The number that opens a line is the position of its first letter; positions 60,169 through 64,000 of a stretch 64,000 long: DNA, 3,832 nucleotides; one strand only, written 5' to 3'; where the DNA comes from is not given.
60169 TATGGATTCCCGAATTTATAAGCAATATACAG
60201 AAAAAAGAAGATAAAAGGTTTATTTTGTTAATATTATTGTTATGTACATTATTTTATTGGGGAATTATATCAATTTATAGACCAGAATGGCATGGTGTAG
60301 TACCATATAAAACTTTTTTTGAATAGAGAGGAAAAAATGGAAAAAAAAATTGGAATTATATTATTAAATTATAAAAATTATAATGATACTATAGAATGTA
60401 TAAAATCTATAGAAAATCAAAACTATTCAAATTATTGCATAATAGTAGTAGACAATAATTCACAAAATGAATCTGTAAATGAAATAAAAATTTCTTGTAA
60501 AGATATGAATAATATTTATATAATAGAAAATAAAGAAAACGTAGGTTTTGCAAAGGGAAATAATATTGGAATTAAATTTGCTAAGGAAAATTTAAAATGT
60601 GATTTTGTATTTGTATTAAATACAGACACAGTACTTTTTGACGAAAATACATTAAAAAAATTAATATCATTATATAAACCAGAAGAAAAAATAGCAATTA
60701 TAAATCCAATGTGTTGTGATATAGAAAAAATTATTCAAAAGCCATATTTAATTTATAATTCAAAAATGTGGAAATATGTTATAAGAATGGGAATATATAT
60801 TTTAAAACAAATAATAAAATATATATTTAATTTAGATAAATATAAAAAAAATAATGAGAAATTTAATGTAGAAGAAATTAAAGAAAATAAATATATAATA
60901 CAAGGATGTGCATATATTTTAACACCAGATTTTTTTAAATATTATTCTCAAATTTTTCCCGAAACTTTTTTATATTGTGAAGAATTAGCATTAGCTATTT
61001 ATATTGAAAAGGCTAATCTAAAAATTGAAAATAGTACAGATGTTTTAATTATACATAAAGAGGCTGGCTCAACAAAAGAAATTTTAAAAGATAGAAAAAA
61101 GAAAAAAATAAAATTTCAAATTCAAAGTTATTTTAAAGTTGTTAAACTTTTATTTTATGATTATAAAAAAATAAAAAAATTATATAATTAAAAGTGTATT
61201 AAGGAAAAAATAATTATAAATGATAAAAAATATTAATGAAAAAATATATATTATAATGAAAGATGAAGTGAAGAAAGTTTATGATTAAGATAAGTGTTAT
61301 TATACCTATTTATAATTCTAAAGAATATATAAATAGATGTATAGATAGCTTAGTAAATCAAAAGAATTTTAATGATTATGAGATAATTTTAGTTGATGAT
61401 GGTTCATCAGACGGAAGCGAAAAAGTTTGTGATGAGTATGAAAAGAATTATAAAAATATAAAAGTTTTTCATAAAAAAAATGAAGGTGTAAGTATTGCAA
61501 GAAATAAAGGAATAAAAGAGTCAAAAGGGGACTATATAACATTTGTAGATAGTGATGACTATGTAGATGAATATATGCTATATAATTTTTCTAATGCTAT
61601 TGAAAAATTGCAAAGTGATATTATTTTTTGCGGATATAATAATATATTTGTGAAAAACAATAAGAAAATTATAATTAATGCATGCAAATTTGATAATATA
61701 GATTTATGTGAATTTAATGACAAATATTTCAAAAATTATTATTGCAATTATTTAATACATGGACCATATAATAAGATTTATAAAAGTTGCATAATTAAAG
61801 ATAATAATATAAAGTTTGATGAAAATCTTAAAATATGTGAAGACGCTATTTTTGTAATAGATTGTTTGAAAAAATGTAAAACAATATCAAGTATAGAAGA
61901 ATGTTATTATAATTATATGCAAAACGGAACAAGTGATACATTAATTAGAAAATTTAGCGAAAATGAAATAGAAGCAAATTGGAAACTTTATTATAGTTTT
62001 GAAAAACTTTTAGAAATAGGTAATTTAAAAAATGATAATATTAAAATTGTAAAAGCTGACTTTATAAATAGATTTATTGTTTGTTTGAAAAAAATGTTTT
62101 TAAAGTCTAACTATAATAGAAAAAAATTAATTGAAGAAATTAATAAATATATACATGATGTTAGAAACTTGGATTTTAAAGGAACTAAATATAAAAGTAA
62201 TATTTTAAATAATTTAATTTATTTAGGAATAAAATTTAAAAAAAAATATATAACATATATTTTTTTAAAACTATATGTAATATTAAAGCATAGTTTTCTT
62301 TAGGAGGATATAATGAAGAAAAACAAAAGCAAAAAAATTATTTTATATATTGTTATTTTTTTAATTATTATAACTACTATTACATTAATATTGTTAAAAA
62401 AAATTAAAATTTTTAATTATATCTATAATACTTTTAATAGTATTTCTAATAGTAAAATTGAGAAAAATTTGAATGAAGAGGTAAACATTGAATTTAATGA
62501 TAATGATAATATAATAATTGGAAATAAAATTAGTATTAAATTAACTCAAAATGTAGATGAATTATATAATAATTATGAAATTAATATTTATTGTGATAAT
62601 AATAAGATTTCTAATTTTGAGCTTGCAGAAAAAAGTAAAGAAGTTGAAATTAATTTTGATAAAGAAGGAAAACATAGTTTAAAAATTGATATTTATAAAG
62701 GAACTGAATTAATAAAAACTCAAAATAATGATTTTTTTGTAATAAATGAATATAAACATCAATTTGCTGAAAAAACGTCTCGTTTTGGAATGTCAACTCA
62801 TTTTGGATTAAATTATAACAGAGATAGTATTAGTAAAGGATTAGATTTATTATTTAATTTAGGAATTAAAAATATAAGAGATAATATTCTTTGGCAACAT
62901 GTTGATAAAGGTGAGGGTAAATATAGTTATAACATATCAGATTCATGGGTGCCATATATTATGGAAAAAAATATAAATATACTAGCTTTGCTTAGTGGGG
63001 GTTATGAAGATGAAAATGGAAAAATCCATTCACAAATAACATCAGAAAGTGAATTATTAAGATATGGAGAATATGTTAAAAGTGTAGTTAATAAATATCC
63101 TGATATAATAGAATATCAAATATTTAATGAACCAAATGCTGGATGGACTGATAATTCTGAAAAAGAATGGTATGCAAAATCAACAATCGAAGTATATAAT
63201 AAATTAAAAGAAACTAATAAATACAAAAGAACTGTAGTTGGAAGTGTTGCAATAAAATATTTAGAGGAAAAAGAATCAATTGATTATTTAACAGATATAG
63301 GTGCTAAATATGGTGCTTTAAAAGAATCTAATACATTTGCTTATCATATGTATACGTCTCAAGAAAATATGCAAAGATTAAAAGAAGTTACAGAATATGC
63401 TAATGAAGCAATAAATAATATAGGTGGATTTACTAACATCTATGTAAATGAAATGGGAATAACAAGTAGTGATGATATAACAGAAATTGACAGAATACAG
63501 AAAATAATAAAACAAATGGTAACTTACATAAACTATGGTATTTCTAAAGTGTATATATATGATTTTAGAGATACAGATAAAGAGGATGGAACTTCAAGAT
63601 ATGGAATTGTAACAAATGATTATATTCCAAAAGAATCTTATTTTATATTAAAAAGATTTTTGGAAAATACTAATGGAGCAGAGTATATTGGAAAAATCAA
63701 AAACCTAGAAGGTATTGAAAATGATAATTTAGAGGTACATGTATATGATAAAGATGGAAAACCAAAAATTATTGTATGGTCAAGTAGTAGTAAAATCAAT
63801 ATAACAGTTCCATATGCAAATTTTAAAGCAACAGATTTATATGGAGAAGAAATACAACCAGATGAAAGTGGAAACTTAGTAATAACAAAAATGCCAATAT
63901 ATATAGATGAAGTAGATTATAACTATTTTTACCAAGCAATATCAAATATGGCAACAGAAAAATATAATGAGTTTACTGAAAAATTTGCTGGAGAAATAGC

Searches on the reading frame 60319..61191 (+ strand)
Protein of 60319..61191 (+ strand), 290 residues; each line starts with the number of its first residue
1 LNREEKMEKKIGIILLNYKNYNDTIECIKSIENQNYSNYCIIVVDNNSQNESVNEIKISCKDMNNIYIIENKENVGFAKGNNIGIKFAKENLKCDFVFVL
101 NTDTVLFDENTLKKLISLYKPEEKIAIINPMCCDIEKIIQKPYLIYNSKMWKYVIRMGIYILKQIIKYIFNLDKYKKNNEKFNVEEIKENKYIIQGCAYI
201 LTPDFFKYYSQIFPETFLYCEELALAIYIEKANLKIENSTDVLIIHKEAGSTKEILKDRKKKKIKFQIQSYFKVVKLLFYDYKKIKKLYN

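Call 7: search_protein_families(library=pfam, proteins=[window:60319-61191:+], max_evalue=0.01)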
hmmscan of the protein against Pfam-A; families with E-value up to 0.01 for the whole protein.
window:60319-61191:+ (290 aa): 2 families
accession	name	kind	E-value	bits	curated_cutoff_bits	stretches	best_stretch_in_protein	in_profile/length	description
PF00535.33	Glycos_transf_2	-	1.8e-15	57.7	23.3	1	13-145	2-130/168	Glycosyl transferase family 2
PF13641.12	Glyco_tranf_2_3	-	0.0014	19.1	27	1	26-127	18-118/230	Glycosyltransferase like family 2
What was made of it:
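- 60319..61191 (+): GT2 glycosyltransferase. PF00535 E 1.8e-15 (call 7).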

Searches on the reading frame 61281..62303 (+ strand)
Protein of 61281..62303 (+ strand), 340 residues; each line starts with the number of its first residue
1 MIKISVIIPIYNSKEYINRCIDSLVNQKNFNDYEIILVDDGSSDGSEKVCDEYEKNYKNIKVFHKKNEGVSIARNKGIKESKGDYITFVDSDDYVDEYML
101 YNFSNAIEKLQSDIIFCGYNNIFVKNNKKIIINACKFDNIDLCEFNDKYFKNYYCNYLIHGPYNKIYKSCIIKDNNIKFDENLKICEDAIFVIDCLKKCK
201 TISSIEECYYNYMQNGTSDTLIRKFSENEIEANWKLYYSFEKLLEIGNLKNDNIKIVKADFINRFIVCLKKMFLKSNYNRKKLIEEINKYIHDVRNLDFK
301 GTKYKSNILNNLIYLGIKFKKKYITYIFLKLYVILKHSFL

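Call 7: search_protein_families(library=pfam, proteins=[window:61281-62303:+], max_evalue=0.01)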
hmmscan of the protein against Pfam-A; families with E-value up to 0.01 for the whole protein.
window:61281-62303:+ (340 aa): 4 families
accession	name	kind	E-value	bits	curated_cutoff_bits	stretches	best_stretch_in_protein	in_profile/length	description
PF00535.33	Glycos_transf_2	-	6.2e-38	130.8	23.3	1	5-130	1-126/168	Glycosyl transferase family 2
PF13641.12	Glyco_tranf_2_3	-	3.7e-12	47.2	27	1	4-127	3-128/230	Glycosyltransferase like family 2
PF10111.15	Glyco_tranf_2_2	-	3.7e-11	43.5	27.3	1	5-105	1-104/276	Glycosyltransferase like family 2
PF13704.12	Glyco_tranf_2_4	-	0.0038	18.1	27.5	1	33-95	20-84/98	Glycosyl transferase family 2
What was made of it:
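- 61281..62303 (+): GT2 glycosyltransferase. PF00535 E 6.2e-38 (call 7).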

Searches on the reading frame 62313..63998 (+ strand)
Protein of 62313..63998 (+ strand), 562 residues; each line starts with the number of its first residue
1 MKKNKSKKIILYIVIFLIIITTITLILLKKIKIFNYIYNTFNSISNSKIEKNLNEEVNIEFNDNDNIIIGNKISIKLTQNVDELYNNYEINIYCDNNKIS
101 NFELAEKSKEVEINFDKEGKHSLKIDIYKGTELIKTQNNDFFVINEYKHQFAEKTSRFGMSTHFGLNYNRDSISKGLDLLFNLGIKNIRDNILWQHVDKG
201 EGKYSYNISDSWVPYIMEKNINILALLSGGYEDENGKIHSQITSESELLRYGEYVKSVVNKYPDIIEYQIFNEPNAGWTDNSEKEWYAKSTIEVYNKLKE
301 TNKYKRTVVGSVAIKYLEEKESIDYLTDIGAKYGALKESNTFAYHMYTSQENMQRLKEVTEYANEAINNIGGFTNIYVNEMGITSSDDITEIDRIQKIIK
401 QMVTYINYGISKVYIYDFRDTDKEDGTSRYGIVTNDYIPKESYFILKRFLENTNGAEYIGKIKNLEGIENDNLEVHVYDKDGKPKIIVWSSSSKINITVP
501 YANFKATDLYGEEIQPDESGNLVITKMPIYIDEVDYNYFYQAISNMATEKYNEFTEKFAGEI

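Call 9: search_protein_families(library=pfam, proteins=[window:62313-63998:+], max_evalue=10)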
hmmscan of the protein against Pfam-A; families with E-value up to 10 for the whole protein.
seq(562 aa): 6 families
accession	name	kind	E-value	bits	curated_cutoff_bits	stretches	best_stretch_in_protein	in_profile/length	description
PF10830.13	DUF2553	-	0.01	17.1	27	1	75-118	3-47/75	Protein of unknown function (DUF2553)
PF17996.7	CE2_N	-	0.073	13.6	27.9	1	70-132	28-85/108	Carbohydrate esterase 2 N-terminal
PF19262.4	DUF5905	-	0.12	13.3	25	1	288-337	4-52/108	Family of unknown function (DUF5905)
PF00895.25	ATP-synt_8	-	0.31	12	23.4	1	16-53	11-48/55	ATP synthase protein 8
PF13786.12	DUF4179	-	0.61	11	30.1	1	2-65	2-71/94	Domain of unknown function (DUF4179)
PF03611.19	EIIC-GAT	-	2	7.8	24.2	1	12-42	91-121/394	PTS system sugar-specific permease component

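Call 50: find_homologous_proteins(query=window:62313-63998:+, max_evalue=0.00001)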
Query seq(562 aa) (562 aa): 29 proteins with E <= 0.00001 among 8000 candidates.
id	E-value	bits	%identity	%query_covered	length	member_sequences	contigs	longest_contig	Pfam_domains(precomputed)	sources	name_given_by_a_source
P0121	5.9e-186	638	58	90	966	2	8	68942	PF00404.25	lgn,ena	-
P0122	4.1e-117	410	44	82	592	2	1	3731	-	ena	-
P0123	7.5e-76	274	36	91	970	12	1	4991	-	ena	-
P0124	2.5e-75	273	39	74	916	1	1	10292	PF00404.25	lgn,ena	-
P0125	6.1e-72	261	37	74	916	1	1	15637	PF00404.25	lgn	-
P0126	4.7e-71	258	36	85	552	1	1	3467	-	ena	-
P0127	5.0e-71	258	55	41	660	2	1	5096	-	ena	-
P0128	5.8e-71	258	36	74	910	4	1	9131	PF00404.25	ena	-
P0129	6.1e-69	251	37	74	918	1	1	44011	PF00404.25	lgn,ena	-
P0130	8.7e-68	248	61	35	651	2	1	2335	-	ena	-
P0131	1.7e-64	237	34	83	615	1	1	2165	-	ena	-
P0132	2.6e-60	223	36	85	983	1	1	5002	-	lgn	-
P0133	4.4e-58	216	35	87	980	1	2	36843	PF00404.25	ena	-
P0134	2.1e-57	213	34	87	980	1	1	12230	PF00404.25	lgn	-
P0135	2.4e-57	213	35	87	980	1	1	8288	PF00404.25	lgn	-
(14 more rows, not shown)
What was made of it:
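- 62313..64000 (+): Membrane-anchored PslG-like glycoside hydrolase (clan GH-A). The ORF runs off the window. Full-length relatives are about 966 aa with a weak dockerin. Homologues P0121 and others (call 50).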

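Call 51: find_encoding_contigs(protein=P0121, flank=10000, max_places=4)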
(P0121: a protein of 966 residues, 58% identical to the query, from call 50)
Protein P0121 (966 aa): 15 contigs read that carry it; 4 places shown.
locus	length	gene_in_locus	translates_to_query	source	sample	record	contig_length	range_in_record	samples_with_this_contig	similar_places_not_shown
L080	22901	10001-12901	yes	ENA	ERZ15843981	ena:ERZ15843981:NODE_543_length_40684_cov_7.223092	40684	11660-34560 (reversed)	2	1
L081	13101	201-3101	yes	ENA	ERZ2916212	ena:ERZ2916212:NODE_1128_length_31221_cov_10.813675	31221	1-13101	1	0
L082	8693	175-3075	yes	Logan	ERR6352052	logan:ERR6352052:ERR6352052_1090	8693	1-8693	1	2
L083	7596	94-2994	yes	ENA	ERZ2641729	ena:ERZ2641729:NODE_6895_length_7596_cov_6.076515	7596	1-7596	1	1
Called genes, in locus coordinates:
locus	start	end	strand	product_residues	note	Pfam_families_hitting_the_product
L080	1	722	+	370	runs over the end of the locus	PF04230:PS_pyruv_trans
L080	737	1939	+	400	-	PF00037:Fer4 (weak), PF12797:Fer4_2 (faint), PF12838:Fer4_7, PF13183:Fer4_8 (faint), PF13187:Fer4_9 (weak), PF13237:Fer4_10 (faint), PF14697:Fer4_21 (faint), PF04432:FrhB_FdhB_C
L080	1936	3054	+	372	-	PF13439:Glyco_transf_4, PF00534:Glycos_transf_1, PF13692:Glyco_trans_1_4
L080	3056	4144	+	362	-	PF14897:EpsG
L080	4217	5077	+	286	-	PF00535:Glycos_transf_2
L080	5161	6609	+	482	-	PF01943:Polysacc_synt, PF13440:Polysacc_synt_3, PF03023:MurJ, PF01554:MatE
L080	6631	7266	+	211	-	PF00132:Hexapep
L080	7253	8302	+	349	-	PF00535:Glycos_transf_2, PF10111:Glyco_tranf_2_2, PF13641:Glyco_tranf_2_3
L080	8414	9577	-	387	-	PF01548:DEDD_Tnp_IS110, PF02371:Transposase_20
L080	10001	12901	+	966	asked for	PF00404:Dockerin_1 (weak)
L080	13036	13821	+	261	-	-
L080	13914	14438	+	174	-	-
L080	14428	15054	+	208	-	PF04203:Sortase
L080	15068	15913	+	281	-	-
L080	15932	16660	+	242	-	PF02706:Wzz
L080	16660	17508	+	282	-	PF10609:ParA, PF13614:AAA_31, PF01656:CbiA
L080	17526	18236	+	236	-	PF19567:CpsB_CapC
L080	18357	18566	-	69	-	PF00269:SASP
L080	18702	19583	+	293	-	PF08282:Hydrolase_3, PF13419:HAD_2 (faint), PF00702:Hydrolase (weak), PF05116:S6PP (weak)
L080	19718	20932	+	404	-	-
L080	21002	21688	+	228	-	-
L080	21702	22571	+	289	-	-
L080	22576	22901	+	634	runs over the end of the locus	-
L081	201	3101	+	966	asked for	PF00404:Dockerin_1 (weak)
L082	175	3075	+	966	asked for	PF00404:Dockerin_1 (weak)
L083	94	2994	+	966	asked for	PF00404:Dockerin_1 (weak)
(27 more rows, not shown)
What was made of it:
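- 62313..64000 (+): Context in L080 (call 51).
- On Wzx/Wzy-dependent capsule/EPS-type locus: Wzz + ParA-like kinase + CpsB lie downstream of the PslG-like gene in L080 (call 51).
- Closest known: PslG of the Pseudomonas aeruginosa psl exopolysaccharide operon. Different: Full-length relatives are about 966 aa with extra C-terminal domains and a weak dockerin (calls 50, 51).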

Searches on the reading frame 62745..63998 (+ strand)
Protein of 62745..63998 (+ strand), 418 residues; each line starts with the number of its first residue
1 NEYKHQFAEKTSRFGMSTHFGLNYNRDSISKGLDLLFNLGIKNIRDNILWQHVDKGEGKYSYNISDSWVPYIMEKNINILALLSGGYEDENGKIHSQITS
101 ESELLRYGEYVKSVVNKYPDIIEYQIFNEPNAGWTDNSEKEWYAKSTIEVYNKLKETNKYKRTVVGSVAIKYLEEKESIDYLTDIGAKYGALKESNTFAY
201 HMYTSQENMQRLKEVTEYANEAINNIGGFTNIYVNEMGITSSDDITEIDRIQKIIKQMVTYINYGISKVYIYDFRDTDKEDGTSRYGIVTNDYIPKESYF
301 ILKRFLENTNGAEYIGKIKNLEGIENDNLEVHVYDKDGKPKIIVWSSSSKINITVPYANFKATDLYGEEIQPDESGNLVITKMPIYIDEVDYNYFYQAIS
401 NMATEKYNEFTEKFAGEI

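Call 35: search_solved_structures(query=window:62745-63998:+, max_evalue=10, show_alignments=2)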
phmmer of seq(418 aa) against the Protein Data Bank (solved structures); distinct sequences matched with E-value up to 10: 3.
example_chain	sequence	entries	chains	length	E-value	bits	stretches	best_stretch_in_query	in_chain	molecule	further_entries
5bx9_A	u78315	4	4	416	1.1e-07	34.8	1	22-348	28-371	PslG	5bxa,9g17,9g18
4zn2_A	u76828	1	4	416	1.1e-07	34.8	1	22-348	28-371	PslG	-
5jvk_A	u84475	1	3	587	0.0052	19.4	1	29-131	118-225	Uncharacterized protein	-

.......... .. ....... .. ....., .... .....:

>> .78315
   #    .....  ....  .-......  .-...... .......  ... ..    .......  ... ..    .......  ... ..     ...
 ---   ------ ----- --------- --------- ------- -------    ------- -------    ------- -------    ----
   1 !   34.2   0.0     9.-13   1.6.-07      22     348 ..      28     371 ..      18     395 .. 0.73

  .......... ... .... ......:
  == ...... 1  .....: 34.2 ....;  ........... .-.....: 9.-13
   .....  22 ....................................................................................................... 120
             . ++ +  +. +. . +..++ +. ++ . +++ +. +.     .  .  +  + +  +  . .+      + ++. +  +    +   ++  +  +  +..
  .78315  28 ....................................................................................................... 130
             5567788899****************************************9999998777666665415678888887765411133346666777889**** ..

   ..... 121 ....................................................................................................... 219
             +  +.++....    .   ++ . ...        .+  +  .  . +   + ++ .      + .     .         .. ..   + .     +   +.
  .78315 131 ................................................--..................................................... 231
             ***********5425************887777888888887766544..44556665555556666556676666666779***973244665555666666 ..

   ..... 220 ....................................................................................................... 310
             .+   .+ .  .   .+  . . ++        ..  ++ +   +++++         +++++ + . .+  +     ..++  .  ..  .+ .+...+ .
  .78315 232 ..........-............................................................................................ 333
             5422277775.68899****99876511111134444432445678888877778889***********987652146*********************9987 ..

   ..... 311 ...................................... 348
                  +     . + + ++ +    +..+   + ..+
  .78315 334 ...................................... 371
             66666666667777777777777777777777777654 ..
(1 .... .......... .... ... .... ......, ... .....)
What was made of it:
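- The locus type carries a PslG-like hydrolase and, in L080, CpsC/D/B-like genes typical of capsule/EPS (calls 35, 51).
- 62313..64000 (+): PDB 5bx9/4zn2 PslG E 1.1e-7 (call 35).
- On PslG-like clan GH-A hydrolase: FNEPN aligns with WNEPN, and NEMG with TEWG (call 35).
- Closest known: PslG of the Pseudomonas aeruginosa psl exopolysaccharide operon. Same: It matches PslG at E 1.1e-7, with the NEP and nucleophile Glu aligned (call 35).
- Checked: It matches PslG, a GH39 clan GH-A enzyme, at E 1.1e-7 over 327 residues, with the NEP and E catalytic motifs aligned (call 35).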
